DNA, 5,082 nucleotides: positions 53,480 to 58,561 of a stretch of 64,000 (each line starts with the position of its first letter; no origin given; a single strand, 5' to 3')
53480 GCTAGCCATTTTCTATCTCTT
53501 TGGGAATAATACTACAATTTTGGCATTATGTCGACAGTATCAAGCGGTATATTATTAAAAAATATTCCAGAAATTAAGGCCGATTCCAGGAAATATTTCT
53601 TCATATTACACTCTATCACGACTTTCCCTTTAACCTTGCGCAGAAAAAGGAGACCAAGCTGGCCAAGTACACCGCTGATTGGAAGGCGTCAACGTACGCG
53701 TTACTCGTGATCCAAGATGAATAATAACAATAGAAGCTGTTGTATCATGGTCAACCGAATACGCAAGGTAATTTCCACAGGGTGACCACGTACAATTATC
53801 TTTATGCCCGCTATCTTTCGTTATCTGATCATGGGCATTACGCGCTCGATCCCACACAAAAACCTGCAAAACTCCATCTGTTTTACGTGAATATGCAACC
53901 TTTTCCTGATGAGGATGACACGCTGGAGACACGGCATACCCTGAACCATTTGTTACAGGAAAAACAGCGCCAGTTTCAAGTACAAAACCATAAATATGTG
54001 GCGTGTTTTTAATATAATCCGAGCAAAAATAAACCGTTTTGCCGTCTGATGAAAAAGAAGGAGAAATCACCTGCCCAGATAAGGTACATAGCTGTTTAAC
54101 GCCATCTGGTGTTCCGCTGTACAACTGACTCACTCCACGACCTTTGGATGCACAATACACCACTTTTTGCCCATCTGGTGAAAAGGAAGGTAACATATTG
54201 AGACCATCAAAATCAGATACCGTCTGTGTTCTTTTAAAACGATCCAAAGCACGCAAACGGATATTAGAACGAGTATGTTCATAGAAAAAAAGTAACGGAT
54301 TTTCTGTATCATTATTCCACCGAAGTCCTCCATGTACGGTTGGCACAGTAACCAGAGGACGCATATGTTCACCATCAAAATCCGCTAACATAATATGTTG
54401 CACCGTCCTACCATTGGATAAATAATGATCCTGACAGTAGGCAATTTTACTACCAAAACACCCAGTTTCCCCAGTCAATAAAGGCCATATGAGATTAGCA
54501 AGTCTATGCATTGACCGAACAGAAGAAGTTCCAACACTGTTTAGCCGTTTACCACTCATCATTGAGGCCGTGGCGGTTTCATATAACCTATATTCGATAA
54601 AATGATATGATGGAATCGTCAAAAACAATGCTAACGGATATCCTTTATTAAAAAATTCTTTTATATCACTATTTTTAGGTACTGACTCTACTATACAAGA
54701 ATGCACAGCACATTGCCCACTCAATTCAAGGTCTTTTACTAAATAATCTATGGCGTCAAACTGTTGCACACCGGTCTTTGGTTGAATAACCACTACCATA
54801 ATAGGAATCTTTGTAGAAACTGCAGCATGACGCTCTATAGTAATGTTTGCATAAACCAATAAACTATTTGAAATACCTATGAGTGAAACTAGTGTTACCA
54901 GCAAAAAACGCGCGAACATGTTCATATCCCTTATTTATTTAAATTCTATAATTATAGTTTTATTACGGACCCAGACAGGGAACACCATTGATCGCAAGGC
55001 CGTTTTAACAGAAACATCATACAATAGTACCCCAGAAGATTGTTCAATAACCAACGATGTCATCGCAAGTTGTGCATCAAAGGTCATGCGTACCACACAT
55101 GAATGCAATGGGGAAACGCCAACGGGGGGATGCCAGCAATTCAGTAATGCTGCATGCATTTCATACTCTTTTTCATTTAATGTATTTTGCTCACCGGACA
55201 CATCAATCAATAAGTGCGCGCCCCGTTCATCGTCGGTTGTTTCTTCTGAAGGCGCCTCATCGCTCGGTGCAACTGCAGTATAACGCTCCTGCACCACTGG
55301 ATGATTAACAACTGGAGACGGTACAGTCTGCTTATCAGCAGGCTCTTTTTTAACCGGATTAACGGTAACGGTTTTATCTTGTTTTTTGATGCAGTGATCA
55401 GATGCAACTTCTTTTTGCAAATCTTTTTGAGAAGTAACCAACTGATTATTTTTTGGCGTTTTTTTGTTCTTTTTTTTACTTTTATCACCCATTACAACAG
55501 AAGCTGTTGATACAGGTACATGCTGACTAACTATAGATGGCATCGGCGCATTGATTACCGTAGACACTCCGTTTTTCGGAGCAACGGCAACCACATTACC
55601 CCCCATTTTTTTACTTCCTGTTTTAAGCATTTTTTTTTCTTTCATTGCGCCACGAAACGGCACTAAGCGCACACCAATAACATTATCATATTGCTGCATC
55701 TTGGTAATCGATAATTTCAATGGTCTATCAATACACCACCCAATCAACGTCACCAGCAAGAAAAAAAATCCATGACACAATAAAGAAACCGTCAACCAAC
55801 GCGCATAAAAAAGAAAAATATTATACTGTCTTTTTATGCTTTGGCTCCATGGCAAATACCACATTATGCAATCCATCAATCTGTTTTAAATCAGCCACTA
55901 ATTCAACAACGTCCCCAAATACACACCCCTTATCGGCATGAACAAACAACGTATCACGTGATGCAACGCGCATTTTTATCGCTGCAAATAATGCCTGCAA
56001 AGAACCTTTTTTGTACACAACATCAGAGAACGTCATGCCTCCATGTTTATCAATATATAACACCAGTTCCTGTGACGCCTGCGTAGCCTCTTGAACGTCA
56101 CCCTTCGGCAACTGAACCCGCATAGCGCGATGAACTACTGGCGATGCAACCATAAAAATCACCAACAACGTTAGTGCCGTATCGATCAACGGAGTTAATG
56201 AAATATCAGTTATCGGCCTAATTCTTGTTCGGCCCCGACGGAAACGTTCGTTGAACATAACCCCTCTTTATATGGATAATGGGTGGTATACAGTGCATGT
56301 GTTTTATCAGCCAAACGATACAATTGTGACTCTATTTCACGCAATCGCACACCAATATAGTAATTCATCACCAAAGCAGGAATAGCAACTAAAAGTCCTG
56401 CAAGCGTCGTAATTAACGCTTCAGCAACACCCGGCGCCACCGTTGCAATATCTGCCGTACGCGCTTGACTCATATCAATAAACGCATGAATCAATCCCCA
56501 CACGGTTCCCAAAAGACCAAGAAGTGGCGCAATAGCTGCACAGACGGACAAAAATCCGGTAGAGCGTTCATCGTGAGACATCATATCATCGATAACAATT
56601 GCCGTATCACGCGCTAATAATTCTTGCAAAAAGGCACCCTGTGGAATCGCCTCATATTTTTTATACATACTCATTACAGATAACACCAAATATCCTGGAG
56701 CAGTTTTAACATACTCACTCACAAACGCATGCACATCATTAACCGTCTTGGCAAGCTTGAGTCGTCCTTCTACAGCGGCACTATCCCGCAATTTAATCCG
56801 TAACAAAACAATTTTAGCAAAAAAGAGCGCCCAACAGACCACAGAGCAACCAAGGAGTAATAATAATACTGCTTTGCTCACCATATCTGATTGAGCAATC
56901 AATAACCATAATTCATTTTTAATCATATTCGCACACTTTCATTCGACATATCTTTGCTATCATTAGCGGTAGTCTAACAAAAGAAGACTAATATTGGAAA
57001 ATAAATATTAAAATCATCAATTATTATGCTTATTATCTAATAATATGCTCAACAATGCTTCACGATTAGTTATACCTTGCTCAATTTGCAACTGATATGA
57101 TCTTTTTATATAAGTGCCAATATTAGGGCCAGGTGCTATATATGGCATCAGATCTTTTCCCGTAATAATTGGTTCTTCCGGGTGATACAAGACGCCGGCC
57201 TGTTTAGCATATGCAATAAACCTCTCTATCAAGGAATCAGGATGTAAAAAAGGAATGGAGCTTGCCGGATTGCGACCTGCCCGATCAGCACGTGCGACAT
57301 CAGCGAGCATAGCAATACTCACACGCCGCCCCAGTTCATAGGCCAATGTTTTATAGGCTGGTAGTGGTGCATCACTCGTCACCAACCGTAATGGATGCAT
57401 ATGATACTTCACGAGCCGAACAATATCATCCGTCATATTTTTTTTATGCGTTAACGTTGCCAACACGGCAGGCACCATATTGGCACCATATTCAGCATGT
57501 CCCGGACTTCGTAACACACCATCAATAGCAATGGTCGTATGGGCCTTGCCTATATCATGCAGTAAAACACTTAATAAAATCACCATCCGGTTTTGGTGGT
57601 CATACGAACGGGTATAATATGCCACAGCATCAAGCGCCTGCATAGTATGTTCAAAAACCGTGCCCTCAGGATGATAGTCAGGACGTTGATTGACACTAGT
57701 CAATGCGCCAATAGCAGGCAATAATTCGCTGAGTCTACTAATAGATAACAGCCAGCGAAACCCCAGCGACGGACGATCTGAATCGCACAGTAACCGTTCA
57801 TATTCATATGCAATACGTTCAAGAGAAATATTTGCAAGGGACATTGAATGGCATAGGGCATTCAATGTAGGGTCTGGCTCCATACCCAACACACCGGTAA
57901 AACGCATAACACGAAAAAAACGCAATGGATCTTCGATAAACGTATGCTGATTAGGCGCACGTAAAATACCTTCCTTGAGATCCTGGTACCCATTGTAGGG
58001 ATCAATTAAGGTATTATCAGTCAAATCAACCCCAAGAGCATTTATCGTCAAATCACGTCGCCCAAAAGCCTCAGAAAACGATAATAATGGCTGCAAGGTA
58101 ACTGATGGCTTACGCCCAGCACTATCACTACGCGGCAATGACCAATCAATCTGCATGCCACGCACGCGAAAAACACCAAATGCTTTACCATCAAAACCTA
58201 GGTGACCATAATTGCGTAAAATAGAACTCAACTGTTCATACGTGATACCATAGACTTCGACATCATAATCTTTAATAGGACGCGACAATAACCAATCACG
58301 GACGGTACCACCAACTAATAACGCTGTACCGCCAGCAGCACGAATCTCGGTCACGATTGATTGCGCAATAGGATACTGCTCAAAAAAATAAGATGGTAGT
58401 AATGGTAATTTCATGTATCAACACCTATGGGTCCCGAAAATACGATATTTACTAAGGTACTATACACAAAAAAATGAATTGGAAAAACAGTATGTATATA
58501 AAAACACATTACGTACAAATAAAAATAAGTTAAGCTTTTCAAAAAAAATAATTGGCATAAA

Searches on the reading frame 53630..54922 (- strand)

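Call 55: search_protein_families(library=pfam, proteins=[window:53630-54922:-], max_evalue=0.00001)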
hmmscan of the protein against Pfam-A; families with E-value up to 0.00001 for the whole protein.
window:53630-54922:- (430 aa): 2 families
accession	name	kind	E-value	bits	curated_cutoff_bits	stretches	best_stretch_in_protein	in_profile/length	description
PF07676.18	PD40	-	3.3e-19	68.7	20.9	1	236-268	5-37/38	WD40-like Beta Propeller Repeat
PF25174.1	Beta-prop_THOC3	-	1.7e-07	31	305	0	334-398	53-115/272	THOC3 beta-propeller domain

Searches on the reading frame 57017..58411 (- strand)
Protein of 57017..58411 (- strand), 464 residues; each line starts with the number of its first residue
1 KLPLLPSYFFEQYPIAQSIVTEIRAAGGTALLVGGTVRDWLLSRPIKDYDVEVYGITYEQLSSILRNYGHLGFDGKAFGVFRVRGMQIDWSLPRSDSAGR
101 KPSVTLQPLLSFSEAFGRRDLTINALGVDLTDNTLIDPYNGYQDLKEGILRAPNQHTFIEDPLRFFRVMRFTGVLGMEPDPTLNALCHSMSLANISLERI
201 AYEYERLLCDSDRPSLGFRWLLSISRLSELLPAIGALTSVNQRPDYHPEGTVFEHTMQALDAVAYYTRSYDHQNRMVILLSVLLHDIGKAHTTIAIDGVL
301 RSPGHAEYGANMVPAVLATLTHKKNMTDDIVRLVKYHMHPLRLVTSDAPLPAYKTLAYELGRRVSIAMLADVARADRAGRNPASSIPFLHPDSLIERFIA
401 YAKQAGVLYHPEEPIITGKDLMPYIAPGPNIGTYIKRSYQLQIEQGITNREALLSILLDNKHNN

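Call 55: search_protein_families(library=pfam, proteins=[window:57017-58411:-], max_evalue=0.00001)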
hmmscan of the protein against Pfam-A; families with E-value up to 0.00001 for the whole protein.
window:57017-58411:- (464 aa): 2 families
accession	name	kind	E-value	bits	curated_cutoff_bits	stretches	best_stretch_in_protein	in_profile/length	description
PF01743.26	PolyA_pol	-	1.2e-15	58.4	23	1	31-151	2-126/126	Poly A polymerase head domain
PF01966.28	HD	-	1.2e-07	32.5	22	1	252-352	1-93/116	HD domain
